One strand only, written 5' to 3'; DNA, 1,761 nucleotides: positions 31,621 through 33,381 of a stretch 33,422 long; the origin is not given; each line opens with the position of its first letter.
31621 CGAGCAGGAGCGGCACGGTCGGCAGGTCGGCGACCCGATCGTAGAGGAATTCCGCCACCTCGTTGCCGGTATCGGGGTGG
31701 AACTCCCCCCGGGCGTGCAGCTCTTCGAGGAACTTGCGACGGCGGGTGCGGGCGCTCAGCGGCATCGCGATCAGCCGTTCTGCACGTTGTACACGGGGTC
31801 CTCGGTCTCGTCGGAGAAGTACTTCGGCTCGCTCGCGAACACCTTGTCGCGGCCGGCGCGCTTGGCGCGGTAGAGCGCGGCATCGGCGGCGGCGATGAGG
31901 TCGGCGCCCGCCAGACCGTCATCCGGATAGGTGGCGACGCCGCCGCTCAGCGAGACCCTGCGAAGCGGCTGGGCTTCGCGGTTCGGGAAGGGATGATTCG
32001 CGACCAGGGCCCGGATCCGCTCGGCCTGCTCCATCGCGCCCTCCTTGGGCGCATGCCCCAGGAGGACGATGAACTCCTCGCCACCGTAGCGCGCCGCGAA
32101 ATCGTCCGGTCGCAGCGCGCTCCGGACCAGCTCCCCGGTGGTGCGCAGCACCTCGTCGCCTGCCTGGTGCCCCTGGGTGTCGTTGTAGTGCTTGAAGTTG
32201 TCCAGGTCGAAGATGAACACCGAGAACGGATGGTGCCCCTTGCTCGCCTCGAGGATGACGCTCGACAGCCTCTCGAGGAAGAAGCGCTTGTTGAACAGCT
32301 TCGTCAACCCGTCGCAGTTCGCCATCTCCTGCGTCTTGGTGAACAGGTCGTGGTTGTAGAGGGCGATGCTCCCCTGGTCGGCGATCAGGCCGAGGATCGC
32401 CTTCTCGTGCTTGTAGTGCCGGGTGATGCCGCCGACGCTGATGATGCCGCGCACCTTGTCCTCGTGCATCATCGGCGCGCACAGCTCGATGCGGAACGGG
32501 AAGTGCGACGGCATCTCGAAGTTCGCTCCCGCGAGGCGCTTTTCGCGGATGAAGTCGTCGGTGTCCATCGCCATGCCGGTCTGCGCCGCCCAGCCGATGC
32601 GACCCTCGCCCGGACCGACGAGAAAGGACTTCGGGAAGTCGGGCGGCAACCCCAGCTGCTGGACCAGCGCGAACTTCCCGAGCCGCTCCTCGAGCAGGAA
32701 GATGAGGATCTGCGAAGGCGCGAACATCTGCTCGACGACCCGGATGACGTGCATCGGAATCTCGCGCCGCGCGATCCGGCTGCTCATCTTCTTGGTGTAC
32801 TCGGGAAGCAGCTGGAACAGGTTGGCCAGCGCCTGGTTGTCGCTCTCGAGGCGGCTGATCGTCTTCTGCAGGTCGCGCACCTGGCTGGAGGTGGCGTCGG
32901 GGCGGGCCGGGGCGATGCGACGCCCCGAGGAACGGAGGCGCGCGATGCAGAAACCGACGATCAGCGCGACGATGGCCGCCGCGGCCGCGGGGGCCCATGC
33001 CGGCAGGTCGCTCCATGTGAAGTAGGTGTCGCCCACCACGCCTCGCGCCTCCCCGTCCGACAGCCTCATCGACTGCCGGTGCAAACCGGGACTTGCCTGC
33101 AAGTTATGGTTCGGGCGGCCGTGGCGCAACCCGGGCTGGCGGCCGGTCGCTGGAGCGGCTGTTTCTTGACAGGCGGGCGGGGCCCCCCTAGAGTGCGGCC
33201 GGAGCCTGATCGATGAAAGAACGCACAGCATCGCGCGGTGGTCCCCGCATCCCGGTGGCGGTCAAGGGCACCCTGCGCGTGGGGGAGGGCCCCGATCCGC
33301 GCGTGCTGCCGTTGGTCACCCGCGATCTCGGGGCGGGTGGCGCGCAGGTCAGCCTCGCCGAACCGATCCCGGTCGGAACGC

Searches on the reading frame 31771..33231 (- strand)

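Call 3: search_protein_families(library=pfam, proteins=[window:31771-33231:-], max_evalue=0.01)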
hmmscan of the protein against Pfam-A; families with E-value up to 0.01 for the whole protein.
window:31771-33231:- (486 aa): 3 families
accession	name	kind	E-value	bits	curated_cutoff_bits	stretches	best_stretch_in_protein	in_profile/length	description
PF00990.26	GGDEF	-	1.8e-46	158.3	23.8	1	304-462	1-160/161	Diguanylate cyclase, GGDEF domain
PF13185.12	GAF_2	-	8.5e-07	29.7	28.6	1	163-291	12-135/136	GAF domain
PF01590.32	GAF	-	1.7e-06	29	22.4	1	162-291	9-133/133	GAF domain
